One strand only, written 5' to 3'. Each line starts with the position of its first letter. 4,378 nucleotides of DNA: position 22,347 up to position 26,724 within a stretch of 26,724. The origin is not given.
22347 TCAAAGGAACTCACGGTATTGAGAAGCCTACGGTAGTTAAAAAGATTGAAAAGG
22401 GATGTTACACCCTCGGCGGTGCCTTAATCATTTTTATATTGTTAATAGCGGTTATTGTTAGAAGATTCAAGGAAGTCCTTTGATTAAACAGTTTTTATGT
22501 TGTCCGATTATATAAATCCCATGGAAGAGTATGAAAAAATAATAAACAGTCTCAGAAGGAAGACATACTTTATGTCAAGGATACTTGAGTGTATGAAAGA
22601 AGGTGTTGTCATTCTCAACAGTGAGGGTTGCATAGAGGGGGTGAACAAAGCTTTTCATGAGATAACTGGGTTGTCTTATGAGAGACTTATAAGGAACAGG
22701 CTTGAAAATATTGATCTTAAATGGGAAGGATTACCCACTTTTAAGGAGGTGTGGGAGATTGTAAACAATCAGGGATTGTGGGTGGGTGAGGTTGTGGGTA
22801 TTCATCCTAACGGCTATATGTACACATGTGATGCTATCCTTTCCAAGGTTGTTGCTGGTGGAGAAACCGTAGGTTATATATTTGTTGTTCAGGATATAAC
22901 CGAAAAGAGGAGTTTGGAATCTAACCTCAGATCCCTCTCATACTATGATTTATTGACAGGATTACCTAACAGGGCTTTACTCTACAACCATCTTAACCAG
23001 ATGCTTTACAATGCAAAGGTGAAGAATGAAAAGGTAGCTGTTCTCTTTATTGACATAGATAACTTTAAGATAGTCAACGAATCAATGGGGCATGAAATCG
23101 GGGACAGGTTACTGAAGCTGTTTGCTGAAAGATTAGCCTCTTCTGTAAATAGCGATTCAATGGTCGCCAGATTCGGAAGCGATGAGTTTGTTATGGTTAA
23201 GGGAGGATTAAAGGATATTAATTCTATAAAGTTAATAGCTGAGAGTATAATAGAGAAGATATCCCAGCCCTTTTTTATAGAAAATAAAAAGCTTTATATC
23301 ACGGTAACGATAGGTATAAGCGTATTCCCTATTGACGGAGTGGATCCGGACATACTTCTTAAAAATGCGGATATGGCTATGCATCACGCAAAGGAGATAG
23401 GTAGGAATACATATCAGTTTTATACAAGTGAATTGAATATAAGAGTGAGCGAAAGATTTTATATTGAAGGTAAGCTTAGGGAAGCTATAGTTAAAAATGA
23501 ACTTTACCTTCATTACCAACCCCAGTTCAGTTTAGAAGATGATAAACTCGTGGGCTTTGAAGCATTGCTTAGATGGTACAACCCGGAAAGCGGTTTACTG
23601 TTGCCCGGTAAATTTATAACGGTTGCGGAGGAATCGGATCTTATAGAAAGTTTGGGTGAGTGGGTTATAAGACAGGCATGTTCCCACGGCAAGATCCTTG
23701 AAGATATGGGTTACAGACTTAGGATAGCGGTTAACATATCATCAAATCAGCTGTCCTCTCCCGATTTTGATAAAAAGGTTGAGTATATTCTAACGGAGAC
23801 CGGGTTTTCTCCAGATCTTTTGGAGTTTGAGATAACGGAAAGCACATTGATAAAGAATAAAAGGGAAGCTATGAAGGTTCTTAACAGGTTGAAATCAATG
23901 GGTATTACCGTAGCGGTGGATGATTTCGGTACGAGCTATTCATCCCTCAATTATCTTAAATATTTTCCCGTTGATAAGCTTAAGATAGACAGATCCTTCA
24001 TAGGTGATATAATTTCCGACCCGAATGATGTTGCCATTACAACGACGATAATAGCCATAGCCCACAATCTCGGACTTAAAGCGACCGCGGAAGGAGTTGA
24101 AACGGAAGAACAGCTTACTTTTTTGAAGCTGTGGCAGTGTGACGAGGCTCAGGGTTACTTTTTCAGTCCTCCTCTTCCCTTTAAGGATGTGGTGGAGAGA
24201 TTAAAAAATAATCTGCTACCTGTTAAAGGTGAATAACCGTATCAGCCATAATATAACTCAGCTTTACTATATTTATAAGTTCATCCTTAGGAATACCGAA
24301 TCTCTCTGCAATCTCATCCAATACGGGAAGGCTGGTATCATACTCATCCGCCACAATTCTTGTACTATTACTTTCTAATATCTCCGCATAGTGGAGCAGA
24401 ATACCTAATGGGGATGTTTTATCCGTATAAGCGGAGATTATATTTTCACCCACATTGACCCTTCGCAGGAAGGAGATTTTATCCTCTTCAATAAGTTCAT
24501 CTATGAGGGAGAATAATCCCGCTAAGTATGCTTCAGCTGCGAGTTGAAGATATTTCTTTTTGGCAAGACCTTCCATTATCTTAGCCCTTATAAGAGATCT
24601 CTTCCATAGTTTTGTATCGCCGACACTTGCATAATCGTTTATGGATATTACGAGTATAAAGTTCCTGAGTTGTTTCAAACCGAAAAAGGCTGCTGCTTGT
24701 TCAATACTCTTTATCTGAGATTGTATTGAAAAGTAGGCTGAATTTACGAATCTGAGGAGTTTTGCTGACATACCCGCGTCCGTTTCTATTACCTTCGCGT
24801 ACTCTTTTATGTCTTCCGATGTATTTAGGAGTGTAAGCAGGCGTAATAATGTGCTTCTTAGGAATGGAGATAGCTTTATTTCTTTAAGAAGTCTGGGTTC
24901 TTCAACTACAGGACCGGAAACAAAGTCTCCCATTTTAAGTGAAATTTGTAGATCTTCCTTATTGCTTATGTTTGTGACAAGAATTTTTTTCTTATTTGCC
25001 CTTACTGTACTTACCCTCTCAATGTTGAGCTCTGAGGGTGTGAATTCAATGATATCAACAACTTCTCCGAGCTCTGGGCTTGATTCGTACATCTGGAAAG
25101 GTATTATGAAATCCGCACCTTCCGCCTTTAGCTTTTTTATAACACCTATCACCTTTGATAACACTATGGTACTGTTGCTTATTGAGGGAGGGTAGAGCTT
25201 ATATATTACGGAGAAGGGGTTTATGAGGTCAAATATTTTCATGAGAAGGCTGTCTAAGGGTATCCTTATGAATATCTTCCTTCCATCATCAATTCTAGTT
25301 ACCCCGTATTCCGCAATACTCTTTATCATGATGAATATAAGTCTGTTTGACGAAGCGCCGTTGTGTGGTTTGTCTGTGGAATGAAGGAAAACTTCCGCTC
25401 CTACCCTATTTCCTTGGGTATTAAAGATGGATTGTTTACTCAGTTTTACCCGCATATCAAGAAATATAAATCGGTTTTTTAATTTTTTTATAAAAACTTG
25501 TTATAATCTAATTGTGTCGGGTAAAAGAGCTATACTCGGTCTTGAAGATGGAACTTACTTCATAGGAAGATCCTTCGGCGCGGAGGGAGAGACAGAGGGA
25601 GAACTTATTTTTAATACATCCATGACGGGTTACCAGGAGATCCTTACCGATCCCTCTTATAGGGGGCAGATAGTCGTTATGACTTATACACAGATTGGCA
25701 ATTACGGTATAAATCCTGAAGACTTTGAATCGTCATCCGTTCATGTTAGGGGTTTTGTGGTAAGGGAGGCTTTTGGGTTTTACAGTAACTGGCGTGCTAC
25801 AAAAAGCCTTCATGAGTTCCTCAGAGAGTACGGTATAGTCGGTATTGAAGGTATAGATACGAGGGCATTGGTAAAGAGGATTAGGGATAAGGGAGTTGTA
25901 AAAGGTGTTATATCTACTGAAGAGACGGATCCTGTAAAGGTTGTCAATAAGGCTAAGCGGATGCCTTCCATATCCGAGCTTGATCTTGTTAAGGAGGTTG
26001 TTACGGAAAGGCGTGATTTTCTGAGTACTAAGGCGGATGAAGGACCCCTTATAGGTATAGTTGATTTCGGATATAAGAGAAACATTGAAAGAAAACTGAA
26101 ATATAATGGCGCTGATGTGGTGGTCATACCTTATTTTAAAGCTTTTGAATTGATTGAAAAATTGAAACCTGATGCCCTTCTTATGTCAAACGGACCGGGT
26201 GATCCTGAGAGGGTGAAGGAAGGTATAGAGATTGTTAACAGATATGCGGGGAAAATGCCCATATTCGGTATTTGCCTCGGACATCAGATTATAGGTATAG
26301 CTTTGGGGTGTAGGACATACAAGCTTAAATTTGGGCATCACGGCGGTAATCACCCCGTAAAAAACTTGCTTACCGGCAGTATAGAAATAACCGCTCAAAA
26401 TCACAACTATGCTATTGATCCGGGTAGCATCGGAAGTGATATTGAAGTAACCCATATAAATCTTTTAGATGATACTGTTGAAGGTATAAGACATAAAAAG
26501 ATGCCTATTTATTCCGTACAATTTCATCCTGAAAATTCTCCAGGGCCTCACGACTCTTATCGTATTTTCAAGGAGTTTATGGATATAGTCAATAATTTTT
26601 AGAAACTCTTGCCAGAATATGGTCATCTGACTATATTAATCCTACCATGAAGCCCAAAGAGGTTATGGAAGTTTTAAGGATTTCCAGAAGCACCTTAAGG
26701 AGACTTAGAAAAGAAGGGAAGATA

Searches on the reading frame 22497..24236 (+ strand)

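Call 8: search_protein_families(library=pfam, proteins=[window:22497-24236:+], max_evalue=0.001)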
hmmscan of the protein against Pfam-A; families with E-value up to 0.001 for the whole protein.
window:22497-24236:+ (579 aa): 5 families
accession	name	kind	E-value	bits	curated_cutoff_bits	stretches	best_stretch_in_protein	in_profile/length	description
PF00563.25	EAL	-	3.6e-73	246.3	31.3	1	326-559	3-236/236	EAL domain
PF00990.26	GGDEF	-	4.5e-43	147.3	23.8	1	149-304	2-160/161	Diguanylate cyclase, GGDEF domain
PF13426.13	PAS_9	-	9.2e-09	36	27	1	35-136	2-103/103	PAS domain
PF00989.32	PAS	-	1.8e-06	28.4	22.6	1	25-134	2-113/113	PAS fold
PF13188.13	PAS_8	-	2.4e-05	24.5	21.8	1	27-76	4-54/65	PAS domain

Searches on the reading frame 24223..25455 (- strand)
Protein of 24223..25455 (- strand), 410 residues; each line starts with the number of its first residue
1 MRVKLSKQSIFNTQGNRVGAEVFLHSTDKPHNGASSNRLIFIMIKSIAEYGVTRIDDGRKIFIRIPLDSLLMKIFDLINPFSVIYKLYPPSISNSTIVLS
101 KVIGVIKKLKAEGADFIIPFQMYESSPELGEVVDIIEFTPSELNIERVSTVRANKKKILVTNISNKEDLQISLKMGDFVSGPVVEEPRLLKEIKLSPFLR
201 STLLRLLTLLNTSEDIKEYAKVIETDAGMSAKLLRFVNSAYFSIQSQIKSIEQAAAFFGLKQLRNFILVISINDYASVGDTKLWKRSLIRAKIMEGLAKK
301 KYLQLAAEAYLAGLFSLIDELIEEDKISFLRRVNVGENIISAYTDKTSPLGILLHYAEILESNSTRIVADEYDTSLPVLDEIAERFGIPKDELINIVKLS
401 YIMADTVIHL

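Call 8: search_protein_families(library=pfam, proteins=[window:24223-25455:-], max_evalue=0.001)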
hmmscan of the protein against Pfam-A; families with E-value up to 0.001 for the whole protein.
window:24223-25455:- (410 aa): 1 family
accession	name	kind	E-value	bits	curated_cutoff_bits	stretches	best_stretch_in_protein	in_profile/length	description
PF08668.18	HDOD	-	1.1e-24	87.4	22.9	1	198-321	3-133/196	HDOD domain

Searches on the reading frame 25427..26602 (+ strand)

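Call 8: search_protein_families(library=pfam, proteins=[window:25427-26602:+], max_evalue=0.001)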
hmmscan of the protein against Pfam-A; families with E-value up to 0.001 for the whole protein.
window:25427-26602:+ (391 aa): 3 families
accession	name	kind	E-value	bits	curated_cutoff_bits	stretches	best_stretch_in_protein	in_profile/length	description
PF00988.28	CPSase_sm_chain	-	5.8e-55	184.9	27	1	37-162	1-126/126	Carbamoyl-phosphate synthase small chain, CPSase domain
PF00117.34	GATase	-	1.4e-51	175.3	22.8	1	211-386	2-189/190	Glutamine amidotransferase class-I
PF07722.19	Peptidase_C26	-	1.3e-09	38.6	20.5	1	258-299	86-128/219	Peptidase C26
